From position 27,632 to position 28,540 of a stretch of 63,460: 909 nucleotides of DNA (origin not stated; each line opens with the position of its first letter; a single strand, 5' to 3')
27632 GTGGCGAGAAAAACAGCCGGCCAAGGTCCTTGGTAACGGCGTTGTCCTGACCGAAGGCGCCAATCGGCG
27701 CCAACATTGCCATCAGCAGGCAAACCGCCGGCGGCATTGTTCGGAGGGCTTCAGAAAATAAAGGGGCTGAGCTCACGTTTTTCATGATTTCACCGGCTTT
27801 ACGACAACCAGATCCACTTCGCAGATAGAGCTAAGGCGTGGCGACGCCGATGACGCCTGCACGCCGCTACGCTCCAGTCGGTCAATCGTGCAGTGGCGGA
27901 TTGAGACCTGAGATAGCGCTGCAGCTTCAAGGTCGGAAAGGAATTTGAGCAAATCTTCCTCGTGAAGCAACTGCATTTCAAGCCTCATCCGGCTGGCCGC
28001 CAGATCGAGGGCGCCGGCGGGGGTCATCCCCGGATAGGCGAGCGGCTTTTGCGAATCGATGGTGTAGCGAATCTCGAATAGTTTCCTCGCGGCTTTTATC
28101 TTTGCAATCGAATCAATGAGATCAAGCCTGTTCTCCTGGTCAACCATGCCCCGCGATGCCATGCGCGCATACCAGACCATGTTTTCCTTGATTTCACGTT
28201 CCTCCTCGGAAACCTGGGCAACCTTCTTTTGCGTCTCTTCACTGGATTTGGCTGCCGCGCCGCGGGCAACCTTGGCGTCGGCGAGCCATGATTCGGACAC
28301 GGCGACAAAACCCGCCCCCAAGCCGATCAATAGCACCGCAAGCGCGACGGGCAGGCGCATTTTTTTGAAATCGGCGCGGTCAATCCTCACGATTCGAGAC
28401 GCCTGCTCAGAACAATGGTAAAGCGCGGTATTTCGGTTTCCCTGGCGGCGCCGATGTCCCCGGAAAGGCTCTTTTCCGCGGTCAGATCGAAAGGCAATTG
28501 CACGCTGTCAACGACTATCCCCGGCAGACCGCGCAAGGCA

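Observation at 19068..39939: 21-kb sigma-54-wired, MSHA-like type IV filament locus with an atypical parts list, between core genes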

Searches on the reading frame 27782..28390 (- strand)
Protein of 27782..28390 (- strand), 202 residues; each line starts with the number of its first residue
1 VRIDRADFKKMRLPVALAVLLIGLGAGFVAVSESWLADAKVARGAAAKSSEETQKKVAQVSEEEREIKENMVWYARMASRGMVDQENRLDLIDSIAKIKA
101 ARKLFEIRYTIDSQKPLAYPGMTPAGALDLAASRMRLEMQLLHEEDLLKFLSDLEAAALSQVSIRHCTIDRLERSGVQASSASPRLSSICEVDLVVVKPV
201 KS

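Call 4: search_protein_families(library=pfam, proteins=[window:27782-28390:-], max_evalue=0.01)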
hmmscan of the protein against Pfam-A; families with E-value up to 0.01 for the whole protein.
window:27782-28390:- (202 aa): 0 families

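Call 6: search_protein_families(library=ncbifam, proteins=[window:27782-28390:-], max_evalue=0.01)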
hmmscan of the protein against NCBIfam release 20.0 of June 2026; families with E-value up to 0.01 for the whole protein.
window:27782-28390:- (202 aa): 0 families

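Call 25: search_protein_families(library=pfam, proteins=[window:27785-28390:-], max_evalue=10)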
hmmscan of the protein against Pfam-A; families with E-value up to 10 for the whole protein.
window:27785-28390:- (202 aa): 0 families

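Call 79: search_solved_structures(query=A4, max_evalue=10)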
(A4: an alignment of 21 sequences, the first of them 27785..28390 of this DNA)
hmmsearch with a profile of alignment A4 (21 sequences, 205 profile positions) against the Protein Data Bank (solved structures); distinct sequences matched with E-value up to 10: 7.
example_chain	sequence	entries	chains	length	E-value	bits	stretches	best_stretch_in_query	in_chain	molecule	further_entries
2ch7_B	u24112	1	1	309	0.12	15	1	35-116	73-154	METHYL-ACCEPTING CHEMOTAXIS PROTEIN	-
2ch7_A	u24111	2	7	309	0.13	14.9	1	35-116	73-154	METHYL-ACCEPTING CHEMOTAXIS PROTEIN | Methyl-accepting chemotaxis protein 2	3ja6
3ja6_H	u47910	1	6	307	0.14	14.8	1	35-116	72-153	Methyl-accepting chemotaxis protein 2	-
8y6v_D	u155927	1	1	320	0.52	12.9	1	115-155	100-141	gp28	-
8qag_A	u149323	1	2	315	0.9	12.1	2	10-71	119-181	sc-CC-6-95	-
9eho_U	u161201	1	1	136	1.3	11.6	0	97-137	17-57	Large ribosomal subunit protein eL22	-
5djn_A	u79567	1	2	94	2.3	10.8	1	44-103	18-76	Kinesin-like protein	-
